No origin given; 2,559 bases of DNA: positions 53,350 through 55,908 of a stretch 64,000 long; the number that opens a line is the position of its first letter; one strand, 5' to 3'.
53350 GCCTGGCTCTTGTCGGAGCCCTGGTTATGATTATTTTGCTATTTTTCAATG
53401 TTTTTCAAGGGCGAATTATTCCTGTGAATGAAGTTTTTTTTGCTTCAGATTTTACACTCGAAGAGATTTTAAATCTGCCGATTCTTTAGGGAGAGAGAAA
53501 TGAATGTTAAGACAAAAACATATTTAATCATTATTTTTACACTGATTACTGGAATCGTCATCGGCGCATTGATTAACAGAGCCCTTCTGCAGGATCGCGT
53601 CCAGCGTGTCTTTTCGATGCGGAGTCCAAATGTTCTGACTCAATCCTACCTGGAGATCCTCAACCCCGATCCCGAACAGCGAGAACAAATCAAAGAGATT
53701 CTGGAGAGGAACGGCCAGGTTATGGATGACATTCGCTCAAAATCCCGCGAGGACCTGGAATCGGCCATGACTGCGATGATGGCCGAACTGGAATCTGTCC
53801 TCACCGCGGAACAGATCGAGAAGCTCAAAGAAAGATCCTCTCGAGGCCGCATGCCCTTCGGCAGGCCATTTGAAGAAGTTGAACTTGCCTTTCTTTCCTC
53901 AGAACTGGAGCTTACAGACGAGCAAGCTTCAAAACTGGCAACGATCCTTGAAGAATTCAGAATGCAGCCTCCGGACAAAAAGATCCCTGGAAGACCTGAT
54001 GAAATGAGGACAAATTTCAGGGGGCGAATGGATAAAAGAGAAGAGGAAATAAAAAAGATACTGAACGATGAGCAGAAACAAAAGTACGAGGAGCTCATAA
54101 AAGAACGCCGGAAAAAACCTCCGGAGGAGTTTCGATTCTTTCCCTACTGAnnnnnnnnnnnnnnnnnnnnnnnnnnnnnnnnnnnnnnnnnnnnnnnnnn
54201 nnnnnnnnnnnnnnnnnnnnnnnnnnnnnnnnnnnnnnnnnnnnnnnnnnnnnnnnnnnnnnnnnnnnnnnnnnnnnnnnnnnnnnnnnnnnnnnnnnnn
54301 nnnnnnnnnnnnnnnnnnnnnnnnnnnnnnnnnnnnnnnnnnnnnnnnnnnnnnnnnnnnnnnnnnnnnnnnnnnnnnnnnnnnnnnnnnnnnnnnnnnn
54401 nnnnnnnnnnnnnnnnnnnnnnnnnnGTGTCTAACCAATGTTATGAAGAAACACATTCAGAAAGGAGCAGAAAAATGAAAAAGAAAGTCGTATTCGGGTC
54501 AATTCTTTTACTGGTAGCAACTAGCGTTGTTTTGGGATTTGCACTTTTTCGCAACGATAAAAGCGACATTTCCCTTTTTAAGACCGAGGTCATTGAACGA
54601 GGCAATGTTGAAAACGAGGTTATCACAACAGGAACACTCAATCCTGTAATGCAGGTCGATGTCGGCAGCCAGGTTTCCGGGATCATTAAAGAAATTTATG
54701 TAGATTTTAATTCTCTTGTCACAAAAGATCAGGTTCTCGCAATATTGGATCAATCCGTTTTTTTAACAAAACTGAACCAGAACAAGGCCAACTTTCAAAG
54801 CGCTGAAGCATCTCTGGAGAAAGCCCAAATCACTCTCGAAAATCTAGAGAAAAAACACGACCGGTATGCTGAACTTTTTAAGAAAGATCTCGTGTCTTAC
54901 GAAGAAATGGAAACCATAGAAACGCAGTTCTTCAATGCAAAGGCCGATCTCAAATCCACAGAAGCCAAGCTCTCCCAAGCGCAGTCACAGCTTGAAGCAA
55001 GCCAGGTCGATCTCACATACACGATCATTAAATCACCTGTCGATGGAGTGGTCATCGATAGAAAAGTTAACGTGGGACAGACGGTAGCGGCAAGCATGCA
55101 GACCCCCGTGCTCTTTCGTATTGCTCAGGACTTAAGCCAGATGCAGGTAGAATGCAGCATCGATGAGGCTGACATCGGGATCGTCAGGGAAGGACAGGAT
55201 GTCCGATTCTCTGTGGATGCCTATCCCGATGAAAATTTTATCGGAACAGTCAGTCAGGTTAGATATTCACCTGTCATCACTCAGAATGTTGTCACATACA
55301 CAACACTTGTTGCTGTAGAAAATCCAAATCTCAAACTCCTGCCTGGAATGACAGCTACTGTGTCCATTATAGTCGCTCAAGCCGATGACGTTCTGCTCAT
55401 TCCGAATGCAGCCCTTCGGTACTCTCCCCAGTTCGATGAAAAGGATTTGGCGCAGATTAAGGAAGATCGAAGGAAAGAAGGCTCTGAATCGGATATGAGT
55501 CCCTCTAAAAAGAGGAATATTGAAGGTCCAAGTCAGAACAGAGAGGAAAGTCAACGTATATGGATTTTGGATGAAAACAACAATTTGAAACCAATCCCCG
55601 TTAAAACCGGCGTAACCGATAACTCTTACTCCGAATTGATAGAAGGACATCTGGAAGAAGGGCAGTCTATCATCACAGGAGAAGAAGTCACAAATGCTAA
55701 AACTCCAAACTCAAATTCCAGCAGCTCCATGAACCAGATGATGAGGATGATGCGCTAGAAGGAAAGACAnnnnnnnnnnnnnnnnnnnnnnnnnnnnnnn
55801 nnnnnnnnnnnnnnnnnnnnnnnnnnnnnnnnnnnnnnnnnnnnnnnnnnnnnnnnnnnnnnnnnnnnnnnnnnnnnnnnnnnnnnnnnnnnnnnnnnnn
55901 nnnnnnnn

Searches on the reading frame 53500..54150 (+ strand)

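Call 89: search_protein_families(library=pfam, proteins=[window:53500-54150:+], max_evalue=0.00001)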
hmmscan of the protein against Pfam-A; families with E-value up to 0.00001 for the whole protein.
window:53500-54150:+ (216 aa): 1 family
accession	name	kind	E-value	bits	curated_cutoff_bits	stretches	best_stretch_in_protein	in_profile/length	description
PF07813.17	LTXXQ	-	6.7e-09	36.8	24.3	0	129-159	6-36/100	LTXXQ motif family protein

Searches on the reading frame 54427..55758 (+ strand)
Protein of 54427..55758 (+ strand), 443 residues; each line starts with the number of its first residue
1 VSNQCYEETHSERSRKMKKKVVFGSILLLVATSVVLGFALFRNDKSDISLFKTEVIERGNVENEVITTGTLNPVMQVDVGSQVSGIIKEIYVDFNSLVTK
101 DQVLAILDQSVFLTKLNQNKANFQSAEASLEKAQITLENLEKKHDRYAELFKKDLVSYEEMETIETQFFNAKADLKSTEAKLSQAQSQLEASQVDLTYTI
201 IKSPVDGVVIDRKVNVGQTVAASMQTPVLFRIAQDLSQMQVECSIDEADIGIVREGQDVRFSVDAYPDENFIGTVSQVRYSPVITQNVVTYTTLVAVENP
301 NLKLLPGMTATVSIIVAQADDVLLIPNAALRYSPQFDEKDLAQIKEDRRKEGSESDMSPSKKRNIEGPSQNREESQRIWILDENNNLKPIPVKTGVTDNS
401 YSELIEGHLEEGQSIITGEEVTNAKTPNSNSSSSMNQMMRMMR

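Call 89: search_protein_families(library=pfam, proteins=[window:54427-55758:+], max_evalue=0.00001)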
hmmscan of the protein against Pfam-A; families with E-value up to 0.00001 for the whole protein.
window:54427-55758:+ (443 aa): 2 families
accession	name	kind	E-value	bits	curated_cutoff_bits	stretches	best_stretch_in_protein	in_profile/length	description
PF16576.10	HlyD_D23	-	2.7e-23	82.8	30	1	75-310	18-214/214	Barrel-sandwich domain of CusB or HlyD membrane-fusion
PF13437.12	HlyD_3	-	1.2e-14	55.4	22.2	1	201-307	2-106/106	HlyD family secretion protein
